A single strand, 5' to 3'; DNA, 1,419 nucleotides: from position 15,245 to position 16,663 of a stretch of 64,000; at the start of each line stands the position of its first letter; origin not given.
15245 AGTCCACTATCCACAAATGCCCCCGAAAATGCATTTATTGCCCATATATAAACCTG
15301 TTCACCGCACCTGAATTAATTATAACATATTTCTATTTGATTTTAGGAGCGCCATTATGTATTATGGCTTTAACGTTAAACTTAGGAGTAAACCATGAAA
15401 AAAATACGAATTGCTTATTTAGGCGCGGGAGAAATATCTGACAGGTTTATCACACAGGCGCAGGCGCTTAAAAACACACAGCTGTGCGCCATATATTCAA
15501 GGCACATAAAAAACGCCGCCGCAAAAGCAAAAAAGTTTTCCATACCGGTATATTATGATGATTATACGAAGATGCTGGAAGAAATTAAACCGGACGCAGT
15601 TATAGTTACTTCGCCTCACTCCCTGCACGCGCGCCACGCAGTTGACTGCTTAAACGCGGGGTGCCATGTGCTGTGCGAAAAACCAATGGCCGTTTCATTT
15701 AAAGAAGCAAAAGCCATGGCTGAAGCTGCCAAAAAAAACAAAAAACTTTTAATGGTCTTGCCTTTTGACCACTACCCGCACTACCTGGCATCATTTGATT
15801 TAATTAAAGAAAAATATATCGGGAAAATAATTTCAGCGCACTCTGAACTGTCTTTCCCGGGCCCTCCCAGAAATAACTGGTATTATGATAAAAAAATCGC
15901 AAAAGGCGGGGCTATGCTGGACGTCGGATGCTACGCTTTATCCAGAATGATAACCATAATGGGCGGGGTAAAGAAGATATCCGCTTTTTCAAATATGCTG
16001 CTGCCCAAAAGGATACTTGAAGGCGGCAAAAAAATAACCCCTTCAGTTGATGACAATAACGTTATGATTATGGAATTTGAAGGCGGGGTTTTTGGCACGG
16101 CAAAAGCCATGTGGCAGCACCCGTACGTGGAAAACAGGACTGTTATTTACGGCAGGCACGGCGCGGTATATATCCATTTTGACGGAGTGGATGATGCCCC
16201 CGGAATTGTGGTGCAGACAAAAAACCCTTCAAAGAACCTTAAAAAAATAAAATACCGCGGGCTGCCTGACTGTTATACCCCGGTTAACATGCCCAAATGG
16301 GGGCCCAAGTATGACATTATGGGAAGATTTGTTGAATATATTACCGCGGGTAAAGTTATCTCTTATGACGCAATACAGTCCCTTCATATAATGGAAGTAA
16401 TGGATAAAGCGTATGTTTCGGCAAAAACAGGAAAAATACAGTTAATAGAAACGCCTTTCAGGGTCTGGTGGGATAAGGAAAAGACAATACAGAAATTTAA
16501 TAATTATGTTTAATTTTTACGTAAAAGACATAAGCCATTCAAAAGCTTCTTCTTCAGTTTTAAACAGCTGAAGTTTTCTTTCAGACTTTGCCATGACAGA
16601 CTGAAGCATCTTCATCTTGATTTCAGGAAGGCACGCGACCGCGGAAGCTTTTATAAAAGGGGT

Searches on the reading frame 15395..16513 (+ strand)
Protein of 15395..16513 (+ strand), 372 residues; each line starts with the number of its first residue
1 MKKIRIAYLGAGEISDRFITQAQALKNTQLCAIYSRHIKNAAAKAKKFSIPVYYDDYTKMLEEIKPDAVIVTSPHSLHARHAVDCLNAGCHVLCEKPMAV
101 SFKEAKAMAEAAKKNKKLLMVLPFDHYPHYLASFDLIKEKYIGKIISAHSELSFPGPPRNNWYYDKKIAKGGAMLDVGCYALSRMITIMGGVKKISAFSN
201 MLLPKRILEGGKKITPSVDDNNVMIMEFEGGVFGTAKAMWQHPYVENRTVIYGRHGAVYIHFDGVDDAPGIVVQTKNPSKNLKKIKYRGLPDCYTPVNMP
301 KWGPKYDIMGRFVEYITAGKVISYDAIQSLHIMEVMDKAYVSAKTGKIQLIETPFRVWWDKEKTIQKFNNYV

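Call 46: search_protein_families(library=pfam, proteins=[window:15395-16513:+], max_evalue=0.01)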
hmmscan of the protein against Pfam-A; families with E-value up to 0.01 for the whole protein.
window:15395-16513:+ (372 aa): 6 families
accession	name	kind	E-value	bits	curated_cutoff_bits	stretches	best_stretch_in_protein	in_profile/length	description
PF01408.29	GFO_IDH_MocA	-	8.1e-30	104.4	24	1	4-121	1-118/120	Oxidoreductase family, NAD-binding Rossmann fold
PF22725.1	GFO_IDH_MocA_C3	-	2.3e-22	79.7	27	1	135-258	6-123/124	GFO/IDH/MocA C-terminal domain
PF02894.22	GFO_IDH_MocA_C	-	8.3e-13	49.1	22.9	1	136-347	3-214/218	Oxidoreductase family, C-terminal alpha/beta domain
PF03447.22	NAD_binding_3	-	7.5e-06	27.1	24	1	11-117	2-111/116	Homoserine dehydrogenase, NAD binding domain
PF01488.26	Shikimate_DH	-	0.0055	17.2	24.3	0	3-77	12-86/138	Shikimate / quinate 5-dehydrogenase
PF03435.24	Sacchrp_dh_NADP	-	0.0074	17.1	25.1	0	7-114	2-116/129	Saccharopine dehydrogenase NADP binding domain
